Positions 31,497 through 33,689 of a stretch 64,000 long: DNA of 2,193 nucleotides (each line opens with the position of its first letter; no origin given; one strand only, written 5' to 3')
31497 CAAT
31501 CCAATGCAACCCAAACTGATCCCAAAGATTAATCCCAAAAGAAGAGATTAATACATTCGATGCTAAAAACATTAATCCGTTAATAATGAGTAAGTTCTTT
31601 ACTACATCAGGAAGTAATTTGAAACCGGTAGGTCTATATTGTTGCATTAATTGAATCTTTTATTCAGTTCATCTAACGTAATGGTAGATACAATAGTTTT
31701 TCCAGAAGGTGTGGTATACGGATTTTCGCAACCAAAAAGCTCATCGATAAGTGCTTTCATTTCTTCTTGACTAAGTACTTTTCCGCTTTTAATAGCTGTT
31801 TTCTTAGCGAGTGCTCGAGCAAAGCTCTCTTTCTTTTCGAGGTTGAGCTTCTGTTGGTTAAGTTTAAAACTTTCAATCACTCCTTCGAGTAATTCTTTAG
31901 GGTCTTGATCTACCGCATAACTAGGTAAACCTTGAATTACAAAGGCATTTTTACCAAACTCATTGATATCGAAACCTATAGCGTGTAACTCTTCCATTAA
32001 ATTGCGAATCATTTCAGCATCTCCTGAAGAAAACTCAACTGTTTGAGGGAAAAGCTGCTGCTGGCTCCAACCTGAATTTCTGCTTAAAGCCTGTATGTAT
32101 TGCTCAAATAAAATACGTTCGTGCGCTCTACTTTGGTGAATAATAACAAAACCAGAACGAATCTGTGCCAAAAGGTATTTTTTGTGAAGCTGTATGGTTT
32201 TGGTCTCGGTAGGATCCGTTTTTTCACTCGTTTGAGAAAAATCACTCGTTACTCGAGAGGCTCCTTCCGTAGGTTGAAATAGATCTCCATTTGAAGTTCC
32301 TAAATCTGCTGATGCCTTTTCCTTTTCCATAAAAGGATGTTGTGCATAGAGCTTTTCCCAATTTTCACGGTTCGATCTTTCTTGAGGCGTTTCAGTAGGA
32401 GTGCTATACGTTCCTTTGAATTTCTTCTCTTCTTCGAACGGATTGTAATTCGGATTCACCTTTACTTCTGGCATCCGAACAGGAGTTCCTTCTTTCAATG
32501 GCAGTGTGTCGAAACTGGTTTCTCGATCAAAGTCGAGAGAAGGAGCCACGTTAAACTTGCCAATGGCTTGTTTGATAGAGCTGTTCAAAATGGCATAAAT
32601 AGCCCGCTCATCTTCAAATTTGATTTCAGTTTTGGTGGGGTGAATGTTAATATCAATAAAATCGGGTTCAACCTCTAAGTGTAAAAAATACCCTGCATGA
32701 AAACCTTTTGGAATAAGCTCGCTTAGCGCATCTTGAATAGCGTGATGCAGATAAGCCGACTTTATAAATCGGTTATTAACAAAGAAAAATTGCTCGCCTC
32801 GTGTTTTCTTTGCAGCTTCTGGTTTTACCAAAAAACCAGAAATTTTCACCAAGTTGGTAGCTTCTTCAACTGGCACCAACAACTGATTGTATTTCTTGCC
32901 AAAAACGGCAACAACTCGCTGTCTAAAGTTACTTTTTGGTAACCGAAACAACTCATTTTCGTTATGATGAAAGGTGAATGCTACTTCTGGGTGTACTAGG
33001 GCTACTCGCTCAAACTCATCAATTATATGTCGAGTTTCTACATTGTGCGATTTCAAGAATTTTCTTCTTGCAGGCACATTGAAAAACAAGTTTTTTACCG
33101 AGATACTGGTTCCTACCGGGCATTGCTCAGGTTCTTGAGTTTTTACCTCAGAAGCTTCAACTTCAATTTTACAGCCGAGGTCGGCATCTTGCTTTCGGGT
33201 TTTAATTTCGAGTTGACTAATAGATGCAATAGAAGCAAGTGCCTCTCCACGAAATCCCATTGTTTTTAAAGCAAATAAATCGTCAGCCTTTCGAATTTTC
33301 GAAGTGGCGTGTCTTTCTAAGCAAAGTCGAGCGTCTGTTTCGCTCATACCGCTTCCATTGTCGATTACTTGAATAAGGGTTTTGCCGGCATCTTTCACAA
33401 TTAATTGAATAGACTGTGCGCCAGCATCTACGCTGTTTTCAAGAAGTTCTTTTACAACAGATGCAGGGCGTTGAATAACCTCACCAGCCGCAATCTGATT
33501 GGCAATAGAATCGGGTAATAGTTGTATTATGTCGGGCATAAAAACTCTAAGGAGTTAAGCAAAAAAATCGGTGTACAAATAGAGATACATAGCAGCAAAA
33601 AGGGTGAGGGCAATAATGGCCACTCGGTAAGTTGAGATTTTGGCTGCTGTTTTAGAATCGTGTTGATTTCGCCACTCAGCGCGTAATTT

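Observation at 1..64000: Hyper-abundant oligonucleotide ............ (core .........): a DNA-uptake-sequence-like signature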

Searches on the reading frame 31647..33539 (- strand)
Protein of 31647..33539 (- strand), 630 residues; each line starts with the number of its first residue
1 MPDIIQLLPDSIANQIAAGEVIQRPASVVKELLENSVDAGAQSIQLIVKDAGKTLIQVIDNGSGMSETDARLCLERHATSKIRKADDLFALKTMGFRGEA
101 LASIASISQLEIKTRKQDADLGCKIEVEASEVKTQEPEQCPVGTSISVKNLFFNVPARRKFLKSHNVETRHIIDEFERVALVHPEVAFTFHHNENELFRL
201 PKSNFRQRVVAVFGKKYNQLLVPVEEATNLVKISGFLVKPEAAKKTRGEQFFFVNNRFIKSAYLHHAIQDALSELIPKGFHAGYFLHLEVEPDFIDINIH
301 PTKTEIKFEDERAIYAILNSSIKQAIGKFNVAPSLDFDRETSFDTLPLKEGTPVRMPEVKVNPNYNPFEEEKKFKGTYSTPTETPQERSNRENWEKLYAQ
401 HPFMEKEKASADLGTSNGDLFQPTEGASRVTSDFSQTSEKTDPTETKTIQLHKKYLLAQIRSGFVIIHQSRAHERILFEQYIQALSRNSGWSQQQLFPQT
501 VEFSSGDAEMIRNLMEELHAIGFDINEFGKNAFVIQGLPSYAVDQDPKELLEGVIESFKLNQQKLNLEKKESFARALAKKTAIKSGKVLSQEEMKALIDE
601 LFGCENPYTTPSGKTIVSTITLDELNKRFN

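Call 11: find_related_loci(query=window:31647-33539:-, collection=genome_contigs, flank=10000)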
Query window:31647-33539:- (630 aa) in genome_contigs; peptide patterns used: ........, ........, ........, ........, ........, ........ (x = any residue, [..] = any of these).
600 stretches matched a pattern (row limit reached: there are more); 582 encode a relative of the query (tblastn E <= 1e-3); the best 80 are kept; 80 distinct loci.
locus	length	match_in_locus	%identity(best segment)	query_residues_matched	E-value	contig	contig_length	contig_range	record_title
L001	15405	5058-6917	56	1-621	0e+0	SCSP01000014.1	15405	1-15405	MAG: Bacteroidetes bacterium isolate FW215_bin.19 FW215_bin.19-4379, whole genome shotgun sequence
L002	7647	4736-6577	55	1-630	0e+0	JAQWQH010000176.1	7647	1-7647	MAG: Flavobacteriales bacterium isolate cluster2_bin.248 k141_2030194, whole genome shotgun sequence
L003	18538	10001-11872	56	1-629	0e+0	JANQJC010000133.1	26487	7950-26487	MAG: Flavobacteriales bacterium isolate PL25a_bin.101 k99_1237706, whole genome shotgun sequence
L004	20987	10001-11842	54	1-630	0e+0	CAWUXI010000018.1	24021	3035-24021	MAG: uncultured Flavobacteriales bacterium isolate HER22_SLD_50_bin_55_1 genome assembly, contig: HER22_SLD_50_bin_55-re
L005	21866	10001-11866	53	1-630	0e+0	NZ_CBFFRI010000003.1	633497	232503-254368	Sphingobacterium sp. LRF_L2 NODE_3_length_633497_cov_105.592920, whole genome shotgun sequence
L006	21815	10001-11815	53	1-629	0e+0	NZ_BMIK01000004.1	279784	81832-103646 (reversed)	Parapedobacter defluvii strain CGMCC 1.15342 sequence04, whole genome shotgun sequence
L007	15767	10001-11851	52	1-629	0e+0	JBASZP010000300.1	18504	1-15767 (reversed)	MAG: Daejeonella sp. isolate MFD10499_ilm_asm_bin4 k127_254379, whole genome shotgun sequence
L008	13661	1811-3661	53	1-629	0e+0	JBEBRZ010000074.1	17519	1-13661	MAG: Sphingobacterium mizutaii isolate T2.bin.132 NODE_11241_length_17519_cov_46.671038, whole genome shotgun sequence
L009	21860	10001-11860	53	1-629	0e+0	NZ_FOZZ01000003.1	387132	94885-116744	Sphingobacterium wenxiniae strain DSM 22789, whole genome shotgun sequence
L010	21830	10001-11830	50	1-629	0e+0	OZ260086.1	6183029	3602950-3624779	MAG: Sphingobacteriaceae bacterium isolate CRY1-m2-bin06 genome assembly, chromosome: 1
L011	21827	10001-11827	51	1-629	0e+0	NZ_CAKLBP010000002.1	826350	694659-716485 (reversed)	Pedobacter sp. Leaf170, whole genome shotgun sequence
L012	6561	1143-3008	51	1-629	0e+0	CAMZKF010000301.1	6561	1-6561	uncultured Flavobacteriales bacterium isolate RB_MAG_00007 genome assembly, contig: RB_MAG_00007_000000000320, whole gen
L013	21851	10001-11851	52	1-629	0e+0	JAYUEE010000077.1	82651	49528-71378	MAG: Mucilaginibacter sp. isolate GFS_7433 GFS_7433_76, whole genome shotgun sequence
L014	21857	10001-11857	52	1-629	0e+0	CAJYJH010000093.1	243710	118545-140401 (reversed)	MAG: uncultured Mucilaginibacter sp. isolate SP236_2_metabat2_genome_mining.18 genome assembly, contig: k127_620048, who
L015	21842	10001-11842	51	1-629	0e+0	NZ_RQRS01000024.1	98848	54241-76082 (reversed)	Pedobacter nototheniae strain 36B243 NODE_24_length_98848_cov_13.214483, whole genome shotgun sequence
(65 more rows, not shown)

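Call 13: find_homologous_proteins(query=window:31647-33539:-, max_evalue=1e-50)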
Query window:31647-33539:- (630 aa): 8000 proteins with E <= 1e-50 among 8000 candidates; the best 120 are listed.
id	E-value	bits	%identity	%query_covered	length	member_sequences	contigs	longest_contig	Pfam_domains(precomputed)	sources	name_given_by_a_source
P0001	0.0e+0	1400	100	100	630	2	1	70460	PF01119.26,PF08676.17,PF02518.32,PF13589.13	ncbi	-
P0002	0.0e+0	1338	95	100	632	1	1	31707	PF01119.26,PF08676.17,PF02518.32,PF13589.13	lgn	-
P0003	0.0e+0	1121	80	100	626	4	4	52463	PF01119.26,PF08676.17,PF02518.32,PF13589.13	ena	-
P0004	0.0e+0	1022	73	100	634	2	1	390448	PF01119.26,PF08676.17,PF02518.32,PF13589.13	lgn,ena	-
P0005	2.3e-270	916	65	100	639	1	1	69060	PF01119.26,PF08676.17,PF02518.32,PF13589.13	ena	-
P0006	2.4e-270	916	65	100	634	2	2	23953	PF01119.26,PF08676.17,PF02518.32,PF13589.13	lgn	-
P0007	2.6e-257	873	62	100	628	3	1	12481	PF01119.26,PF08676.17,PF02518.32,PF13589.13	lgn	-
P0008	5.3e-256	869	62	100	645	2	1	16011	PF01119.26,PF08676.17,PF02518.32,PF13589.13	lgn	-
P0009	3.9e-255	866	64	100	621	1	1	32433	PF01119.26,PF08676.17,PF02518.32,PF13589.13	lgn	-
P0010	5.2e-250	849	62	100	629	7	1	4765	PF01119.26,PF08676.17,PF02518.32,PF13589.13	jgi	jgi:DNA mismatch repair protein MutL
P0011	1.2e-244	831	59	100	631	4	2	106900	PF01119.26,PF08676.17,PF02518.32,PF13589.13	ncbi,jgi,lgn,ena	-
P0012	4.8e-244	829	61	100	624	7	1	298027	PF01119.26,PF08676.17,PF02518.32,PF13589.13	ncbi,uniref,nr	ncbi:DNA mismatch repair endonuclease MutL [Salibacter halophilus]|uniref:DNA mismatch repair protei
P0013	2.7e-242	824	59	100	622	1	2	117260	PF01119.26,PF08676.17,PF02518.32,PF13589.13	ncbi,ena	ncbi:MAG: DNA mismatch repair endonuclease MutL [Salibacteraceae bacterium]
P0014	5.7e-241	819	58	100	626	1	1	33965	PF01119.26,PF08676.17,PF02518.32,PF13589.13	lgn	-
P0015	7.9e-240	816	60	100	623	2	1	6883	PF01119.26,PF08676.17,PF02518.32,PF13589.13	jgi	jgi:DNA mismatch repair protein MutL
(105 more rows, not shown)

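Call 14: find_encoding_contigs(protein=P0001, flank=10000, max_places=3)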
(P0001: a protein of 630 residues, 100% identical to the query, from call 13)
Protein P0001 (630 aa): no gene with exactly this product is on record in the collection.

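Call 15: find_encoding_contigs(protein=P0002, flank=10000, max_places=3)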
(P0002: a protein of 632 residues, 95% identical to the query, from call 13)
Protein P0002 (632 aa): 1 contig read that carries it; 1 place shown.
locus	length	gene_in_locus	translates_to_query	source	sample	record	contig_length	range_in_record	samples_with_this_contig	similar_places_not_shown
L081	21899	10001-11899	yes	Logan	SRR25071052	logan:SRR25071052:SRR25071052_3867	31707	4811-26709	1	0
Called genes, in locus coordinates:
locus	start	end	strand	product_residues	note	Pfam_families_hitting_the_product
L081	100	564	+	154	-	PF00072:Response_reg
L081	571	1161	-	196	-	PF14127:DUF4294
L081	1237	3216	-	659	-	PF00676:E1_dh, PF02779:Transket_pyr, PF02780:Transketolase_C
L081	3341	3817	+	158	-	-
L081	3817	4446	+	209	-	-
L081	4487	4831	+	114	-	PF01253:SUI1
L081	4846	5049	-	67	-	-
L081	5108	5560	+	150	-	PF19780:DUF6265 (weak)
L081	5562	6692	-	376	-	PF13439:Glyco_transf_4, PF13477:Glyco_trans_4_2, PF13579:Glyco_trans_4_4, PF20706:GT4-conflict, PF00534:Glycos_transf_1, PF13692:Glyco_trans_1_4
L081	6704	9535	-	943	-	PF00933:Glyco_hydro_3, PF00144:Beta-lactamase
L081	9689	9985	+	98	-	-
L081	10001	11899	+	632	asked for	PF02518:HATPase_c (weak), PF13589:HATPase_c_3, PF01119:DNA_mis_repair, PF08676:MutL_C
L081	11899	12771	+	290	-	PF01694:Rhomboid, PF08551:DUF1751 (weak), PF01694:Rhomboid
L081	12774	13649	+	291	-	PF01694:Rhomboid, PF20216:DUF6576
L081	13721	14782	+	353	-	PF28535:DUF8431, PF03372:Exo_endo_phos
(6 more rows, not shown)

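Call 16: find_encoding_contigs(protein=P0003, flank=10000, max_places=4)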
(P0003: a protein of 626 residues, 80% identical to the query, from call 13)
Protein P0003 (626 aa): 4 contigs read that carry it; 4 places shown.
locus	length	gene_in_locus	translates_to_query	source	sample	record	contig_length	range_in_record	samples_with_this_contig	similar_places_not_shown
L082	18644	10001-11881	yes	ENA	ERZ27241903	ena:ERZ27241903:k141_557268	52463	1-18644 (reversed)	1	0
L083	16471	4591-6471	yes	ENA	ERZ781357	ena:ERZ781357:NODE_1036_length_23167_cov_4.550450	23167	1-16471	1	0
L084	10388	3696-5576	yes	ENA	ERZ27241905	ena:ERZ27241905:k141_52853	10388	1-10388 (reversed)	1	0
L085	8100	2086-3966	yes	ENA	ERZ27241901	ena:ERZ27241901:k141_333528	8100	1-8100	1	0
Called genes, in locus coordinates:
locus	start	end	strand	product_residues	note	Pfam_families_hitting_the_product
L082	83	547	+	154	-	PF00072:Response_reg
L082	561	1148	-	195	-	PF14127:DUF4294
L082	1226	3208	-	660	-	PF00676:E1_dh, PF02779:Transket_pyr, PF02780:Transketolase_C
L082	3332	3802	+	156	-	-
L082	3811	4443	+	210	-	-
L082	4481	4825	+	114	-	PF01253:SUI1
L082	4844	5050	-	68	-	-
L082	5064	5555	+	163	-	PF19780:DUF6265 (weak)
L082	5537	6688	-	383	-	PF13439:Glyco_transf_4, PF13477:Glyco_trans_4_2, PF13579:Glyco_trans_4_4, PF20706:GT4-conflict, PF00534:Glycos_transf_1, PF13692:Glyco_trans_1_4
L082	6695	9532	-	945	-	PF00933:Glyco_hydro_3, PF00144:Beta-lactamase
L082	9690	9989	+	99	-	-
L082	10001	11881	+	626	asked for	PF02518:HATPase_c (weak), PF13589:HATPase_c_3, PF01119:DNA_mis_repair, PF08676:MutL_C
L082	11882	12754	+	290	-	PF01694:Rhomboid, PF08551:DUF1751 (weak), PF01694:Rhomboid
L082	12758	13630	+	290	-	PF01694:Rhomboid, PF20216:DUF6576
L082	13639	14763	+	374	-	PF28535:DUF8431, PF03372:Exo_endo_phos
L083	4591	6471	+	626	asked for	PF02518:HATPase_c (weak), PF13589:HATPase_c_3, PF01119:DNA_mis_repair, PF08676:MutL_C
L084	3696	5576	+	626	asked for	PF02518:HATPase_c (weak), PF13589:HATPase_c_3, PF01119:DNA_mis_repair, PF08676:MutL_C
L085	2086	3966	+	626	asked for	PF02518:HATPase_c (weak), PF13589:HATPase_c_3, PF01119:DNA_mis_repair, PF08676:MutL_C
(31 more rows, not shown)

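Call 17: find_encoding_contigs(protein=P0004, flank=10000, max_places=3)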
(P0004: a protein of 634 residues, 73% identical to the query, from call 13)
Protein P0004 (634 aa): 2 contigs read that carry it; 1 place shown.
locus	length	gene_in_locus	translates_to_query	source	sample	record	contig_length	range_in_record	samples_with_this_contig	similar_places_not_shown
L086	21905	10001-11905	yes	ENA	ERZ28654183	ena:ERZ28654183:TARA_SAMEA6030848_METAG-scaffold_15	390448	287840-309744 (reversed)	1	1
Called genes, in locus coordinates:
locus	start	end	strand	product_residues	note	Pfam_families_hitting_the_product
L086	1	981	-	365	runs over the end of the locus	PF00899:ThiF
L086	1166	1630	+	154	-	PF00072:Response_reg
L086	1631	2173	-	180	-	PF14127:DUF4294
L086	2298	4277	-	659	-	PF00676:E1_dh, PF13292:DXP_synthase_N (weak), PF02775:TPP_enzyme_C (weak), PF02779:Transket_pyr, PF02780:Transketolase_C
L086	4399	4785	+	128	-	PF01253:SUI1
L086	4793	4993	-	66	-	-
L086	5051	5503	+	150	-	PF19780:DUF6265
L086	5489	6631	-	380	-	PF08323:Glyco_transf_5 (faint), PF13439:Glyco_transf_4, PF13477:Glyco_trans_4_2, PF13579:Glyco_trans_4_4, PF20706:GT4-conflict, PF00534:Glycos_transf_1, PF13692:Glyco_trans_1_4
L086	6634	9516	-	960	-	PF00933:Glyco_hydro_3, PF01915:Glyco_hydro_3_C, PF00144:Beta-lactamase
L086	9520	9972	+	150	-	-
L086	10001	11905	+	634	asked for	PF02518:HATPase_c (weak), PF13589:HATPase_c_3, PF01119:DNA_mis_repair, PF08676:MutL_C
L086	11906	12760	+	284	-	PF01694:Rhomboid, PF08551:DUF1751 (weak), PF01694:Rhomboid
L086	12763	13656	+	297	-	PF01694:Rhomboid, PF20216:DUF6576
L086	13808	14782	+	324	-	PF03372:Exo_endo_phos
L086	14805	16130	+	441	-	PF00919:UPF0004, PF04055:Radical_SAM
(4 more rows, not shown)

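Call 29: find_encoding_contigs(protein=P0005, flank=10000, max_places=2)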
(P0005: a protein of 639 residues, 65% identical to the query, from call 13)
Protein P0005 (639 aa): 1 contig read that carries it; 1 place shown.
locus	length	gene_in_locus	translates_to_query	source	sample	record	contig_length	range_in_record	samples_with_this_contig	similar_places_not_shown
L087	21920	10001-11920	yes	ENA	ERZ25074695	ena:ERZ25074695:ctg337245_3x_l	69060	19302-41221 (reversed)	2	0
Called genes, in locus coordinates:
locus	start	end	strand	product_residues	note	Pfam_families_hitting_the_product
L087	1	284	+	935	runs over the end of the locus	PF07494:Reg_prop (faint), PF07495:Y_Y_Y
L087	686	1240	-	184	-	PF03352:Adenine_glyco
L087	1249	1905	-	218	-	PF00834:Ribul_P_3_epim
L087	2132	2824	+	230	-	PF09837:DUF2064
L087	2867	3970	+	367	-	PF04055:Radical_SAM, PF12345:DUF3641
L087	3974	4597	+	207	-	PF01983:CofC, PF09837:DUF2064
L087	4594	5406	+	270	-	PF01048:PNP_UDP_1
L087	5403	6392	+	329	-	PF01209:Ubie_methyltran, PF08241:Methyltransf_11, PF08242:Methyltransf_12 (weak), PF13649:Methyltransf_25, PF13847:Methyltransf_31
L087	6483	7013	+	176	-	PF12867:DinB_2, PF04978:MST (weak)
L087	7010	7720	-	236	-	PF20720:nSTAND3 (weak), PF00005:ABC_tran (weak), PF00004:AAA, PF07728:AAA_5 (faint), PF13173:AAA_14 (weak)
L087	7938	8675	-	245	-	PF13715:CarbopepD_reg_2 (weak)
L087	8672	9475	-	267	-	PF03446:NAD_binding_2 (weak)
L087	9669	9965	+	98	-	-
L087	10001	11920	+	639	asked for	PF02518:HATPase_c, PF13589:HATPase_c_3, PF01119:DNA_mis_repair, PF08676:MutL_C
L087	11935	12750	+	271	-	PF01694:Rhomboid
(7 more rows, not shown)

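Call 30: find_encoding_contigs(protein=P0006, flank=10000, max_places=2)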
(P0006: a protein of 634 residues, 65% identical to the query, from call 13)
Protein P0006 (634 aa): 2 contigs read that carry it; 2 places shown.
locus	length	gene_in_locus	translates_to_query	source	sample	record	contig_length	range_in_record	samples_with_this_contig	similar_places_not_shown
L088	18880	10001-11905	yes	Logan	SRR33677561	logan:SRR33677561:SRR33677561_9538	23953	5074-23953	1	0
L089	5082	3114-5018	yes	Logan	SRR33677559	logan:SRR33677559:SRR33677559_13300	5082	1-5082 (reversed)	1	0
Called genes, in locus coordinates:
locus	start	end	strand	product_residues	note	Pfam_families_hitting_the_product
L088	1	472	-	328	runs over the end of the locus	PF02885:Glycos_trans_3N, PF00591:Glycos_transf_3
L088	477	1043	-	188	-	PF00117:GATase, PF07722:Peptidase_C26 (weak)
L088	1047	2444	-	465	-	PF04715:, PF00425:Chorismate_bind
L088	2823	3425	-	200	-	-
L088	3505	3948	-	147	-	PF09832:DUF2059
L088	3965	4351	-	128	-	PF06271:RDD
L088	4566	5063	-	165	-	PF12680:SnoaL_2 (weak)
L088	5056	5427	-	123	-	PF00903:Glyoxalase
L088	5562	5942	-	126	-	PF00903:Glyoxalase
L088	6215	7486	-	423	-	PF04542:Sigma70_r2, PF20239:DUF6596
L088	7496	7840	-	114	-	PF03795:YCII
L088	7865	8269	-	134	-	PF07366:SnoaL, PF12680:SnoaL_2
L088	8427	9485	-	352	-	-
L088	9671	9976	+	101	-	-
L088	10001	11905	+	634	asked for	PF02518:HATPase_c (weak), PF13589:HATPase_c_3, PF01119:DNA_mis_repair, PF08676:MutL_C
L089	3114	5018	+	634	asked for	PF02518:HATPase_c (weak), PF13589:HATPase_c_3, PF01119:DNA_mis_repair, PF08676:MutL_C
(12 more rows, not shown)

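Call 31: find_encoding_contigs(protein=P0009, flank=10000, max_places=2)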
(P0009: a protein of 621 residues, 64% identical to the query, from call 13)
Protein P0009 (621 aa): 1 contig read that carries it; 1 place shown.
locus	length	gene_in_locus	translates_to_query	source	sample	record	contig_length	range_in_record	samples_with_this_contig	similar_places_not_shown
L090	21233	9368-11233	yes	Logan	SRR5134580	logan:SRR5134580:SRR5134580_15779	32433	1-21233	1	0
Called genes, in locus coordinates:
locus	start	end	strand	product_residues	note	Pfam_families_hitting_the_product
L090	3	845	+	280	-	?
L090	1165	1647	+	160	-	PF07920:DUF1684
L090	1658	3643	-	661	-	PF00676:E1_dh, PF13292:DXP_synthase_N (weak), PF02775:TPP_enzyme_C (weak), PF02779:Transket_pyr, PF02780:Transketolase_C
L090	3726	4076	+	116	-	PF01253:SUI1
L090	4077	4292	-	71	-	-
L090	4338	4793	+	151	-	PF19780:DUF6265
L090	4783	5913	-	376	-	PF13439:Glyco_transf_4, PF13477:Glyco_trans_4_2, PF13579:Glyco_trans_4_4, PF20706:GT4-conflict, PF00534:Glycos_transf_1, PF13692:Glyco_trans_1_4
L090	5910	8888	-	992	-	PF00933:Glyco_hydro_3, PF00144:Beta-lactamase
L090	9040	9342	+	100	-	-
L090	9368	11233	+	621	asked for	PF02518:HATPase_c, PF13589:HATPase_c_3, PF01119:DNA_mis_repair, PF08676:MutL_C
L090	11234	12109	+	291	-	PF01694:Rhomboid, PF08551:DUF1751 (weak), PF01694:Rhomboid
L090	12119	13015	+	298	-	PF01694:Rhomboid, PF20216:DUF6576 (weak)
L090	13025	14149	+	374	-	PF28535:DUF8431, PF03372:Exo_endo_phos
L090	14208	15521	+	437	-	PF00919:UPF0004, PF04055:Radical_SAM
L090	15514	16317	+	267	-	PF00459:Inositol_P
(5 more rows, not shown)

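Call 42: list_cluster_members(proteins=[P0001, P0003, P0004, P0011])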
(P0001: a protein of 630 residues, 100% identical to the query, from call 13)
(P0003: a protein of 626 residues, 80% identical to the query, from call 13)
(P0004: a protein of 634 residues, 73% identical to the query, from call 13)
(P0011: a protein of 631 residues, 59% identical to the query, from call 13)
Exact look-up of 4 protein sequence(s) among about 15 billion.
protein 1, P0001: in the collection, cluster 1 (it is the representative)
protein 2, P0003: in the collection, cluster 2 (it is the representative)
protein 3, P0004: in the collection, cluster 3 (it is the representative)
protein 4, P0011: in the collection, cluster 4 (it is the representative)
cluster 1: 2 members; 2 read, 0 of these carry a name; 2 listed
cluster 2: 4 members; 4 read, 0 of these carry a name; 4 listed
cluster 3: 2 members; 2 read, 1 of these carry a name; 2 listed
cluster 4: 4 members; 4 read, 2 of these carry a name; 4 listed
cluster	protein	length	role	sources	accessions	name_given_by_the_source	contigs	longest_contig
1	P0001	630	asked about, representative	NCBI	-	-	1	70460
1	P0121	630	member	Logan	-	-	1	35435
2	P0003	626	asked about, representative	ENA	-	-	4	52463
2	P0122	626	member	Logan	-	-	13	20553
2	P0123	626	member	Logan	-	-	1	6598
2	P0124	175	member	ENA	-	-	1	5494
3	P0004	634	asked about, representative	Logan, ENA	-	-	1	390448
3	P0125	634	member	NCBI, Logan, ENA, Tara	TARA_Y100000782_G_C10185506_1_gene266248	strand:- start:71 stop:1975 length:1905 start_codon:yes stop_codon:yes gene_type:complete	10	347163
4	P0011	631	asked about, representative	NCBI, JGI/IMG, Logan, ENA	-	-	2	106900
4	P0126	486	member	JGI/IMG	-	DNA mismatch repair protein MutL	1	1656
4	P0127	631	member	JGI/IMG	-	DNA mismatch repair protein MutL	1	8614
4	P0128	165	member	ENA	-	-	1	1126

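Call 43: find_encoding_contigs(protein=P0121, flank=10000, max_places=2)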
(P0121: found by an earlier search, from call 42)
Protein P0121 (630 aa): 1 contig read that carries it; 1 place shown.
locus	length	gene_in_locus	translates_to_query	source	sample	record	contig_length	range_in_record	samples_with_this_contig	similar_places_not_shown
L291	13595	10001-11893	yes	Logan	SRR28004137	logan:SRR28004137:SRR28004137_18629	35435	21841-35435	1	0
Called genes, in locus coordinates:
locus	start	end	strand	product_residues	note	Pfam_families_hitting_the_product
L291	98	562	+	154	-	PF00072:Response_reg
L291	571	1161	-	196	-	PF14127:DUF4294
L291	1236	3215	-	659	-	PF00676:E1_dh, PF02779:Transket_pyr, PF02780:Transketolase_C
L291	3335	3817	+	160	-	-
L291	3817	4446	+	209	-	-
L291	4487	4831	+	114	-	PF01253:SUI1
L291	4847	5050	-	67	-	-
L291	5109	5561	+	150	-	PF19780:DUF6265 (weak)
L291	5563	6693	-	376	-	PF13439:Glyco_transf_4, PF13477:Glyco_trans_4_2, PF13579:Glyco_trans_4_4, PF20706:GT4-conflict, PF00534:Glycos_transf_1, PF13692:Glyco_trans_1_4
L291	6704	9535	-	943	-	PF00933:Glyco_hydro_3, PF00144:Beta-lactamase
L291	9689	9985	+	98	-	-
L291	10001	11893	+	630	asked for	PF02518:HATPase_c (weak), PF13589:HATPase_c_3, PF01119:DNA_mis_repair, PF08676:MutL_C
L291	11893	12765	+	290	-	PF01694:Rhomboid, PF08551:DUF1751 (weak), PF01694:Rhomboid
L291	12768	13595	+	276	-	?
